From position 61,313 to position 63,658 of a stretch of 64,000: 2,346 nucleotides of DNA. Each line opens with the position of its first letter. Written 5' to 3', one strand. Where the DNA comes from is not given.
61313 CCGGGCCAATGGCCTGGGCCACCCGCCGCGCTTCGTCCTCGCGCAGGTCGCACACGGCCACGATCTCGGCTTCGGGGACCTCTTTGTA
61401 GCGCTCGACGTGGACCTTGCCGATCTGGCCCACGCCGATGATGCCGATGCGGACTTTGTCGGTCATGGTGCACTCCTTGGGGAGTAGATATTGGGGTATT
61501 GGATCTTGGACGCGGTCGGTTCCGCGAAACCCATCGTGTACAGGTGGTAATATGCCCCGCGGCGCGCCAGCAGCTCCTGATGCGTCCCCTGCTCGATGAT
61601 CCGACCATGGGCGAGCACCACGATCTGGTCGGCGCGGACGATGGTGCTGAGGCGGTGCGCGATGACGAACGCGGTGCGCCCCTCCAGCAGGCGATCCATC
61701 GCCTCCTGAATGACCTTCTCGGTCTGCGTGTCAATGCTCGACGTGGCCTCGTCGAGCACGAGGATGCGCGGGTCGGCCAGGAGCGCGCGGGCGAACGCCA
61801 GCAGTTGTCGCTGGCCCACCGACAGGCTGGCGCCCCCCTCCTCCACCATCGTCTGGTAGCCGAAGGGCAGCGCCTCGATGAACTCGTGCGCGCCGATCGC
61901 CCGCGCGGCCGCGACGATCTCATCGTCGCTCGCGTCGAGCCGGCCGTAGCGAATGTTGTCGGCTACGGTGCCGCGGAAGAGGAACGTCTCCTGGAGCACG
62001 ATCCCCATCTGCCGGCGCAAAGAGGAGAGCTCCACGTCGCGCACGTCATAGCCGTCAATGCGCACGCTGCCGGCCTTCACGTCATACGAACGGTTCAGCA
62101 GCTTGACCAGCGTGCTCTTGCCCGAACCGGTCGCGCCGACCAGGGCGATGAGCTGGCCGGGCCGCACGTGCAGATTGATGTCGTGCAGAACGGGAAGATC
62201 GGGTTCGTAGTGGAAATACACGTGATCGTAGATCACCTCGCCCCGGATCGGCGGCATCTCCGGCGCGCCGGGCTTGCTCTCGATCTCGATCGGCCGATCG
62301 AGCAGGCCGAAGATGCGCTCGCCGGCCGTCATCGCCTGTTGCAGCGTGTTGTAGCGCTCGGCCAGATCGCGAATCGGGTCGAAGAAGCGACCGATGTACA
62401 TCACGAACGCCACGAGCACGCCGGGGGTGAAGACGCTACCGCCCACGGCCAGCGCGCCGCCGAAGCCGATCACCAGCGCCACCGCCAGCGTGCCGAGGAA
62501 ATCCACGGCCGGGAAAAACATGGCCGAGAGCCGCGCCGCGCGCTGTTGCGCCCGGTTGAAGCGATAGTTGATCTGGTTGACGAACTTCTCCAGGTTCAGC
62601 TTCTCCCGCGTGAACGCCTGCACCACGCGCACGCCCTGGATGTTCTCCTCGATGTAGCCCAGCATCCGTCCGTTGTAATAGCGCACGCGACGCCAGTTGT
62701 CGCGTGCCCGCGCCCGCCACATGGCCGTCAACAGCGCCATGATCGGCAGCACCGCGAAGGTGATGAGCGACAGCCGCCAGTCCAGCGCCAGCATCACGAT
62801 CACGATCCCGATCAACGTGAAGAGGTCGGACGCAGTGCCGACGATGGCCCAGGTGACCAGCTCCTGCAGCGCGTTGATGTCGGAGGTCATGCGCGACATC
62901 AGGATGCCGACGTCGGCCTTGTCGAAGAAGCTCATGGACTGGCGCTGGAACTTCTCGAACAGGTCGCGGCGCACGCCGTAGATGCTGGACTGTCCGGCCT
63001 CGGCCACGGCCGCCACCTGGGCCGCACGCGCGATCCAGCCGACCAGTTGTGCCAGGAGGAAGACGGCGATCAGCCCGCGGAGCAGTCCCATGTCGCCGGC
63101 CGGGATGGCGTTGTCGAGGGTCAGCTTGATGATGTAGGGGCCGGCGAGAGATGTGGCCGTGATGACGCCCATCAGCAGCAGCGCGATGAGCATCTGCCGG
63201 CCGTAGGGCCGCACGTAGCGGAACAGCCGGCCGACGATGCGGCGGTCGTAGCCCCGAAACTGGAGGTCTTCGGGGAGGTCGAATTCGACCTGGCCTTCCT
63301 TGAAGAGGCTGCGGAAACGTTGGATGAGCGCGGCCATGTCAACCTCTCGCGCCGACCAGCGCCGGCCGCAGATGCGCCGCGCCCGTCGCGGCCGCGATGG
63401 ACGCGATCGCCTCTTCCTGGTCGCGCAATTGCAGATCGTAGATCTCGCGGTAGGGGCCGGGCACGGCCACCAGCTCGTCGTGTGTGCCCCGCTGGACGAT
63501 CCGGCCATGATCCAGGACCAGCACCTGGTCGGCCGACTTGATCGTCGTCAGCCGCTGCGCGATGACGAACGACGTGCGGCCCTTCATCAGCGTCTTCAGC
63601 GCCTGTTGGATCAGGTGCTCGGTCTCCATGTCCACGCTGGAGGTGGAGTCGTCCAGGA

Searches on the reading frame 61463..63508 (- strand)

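Call 80: search_protein_families(library=pfam, proteins=[window:61463-63508:-], max_evalue=0.00001)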
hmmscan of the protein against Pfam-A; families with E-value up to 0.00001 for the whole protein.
window:61463-63508:- (681 aa): 3 families
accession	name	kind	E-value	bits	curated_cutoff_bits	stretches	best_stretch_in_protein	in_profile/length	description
PF00664.28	ABC_membrane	-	4.7e-47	161.4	28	1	107-378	2-273/274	ABC transporter transmembrane region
PF00005.33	ABC_tran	-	1.1e-30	107.4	25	1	441-590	1-137/137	ABC transporter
PF02463.25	SMC_N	-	6.4e-06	26.2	40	0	477-633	106-212/220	RecF/RecN/SMC N terminal domain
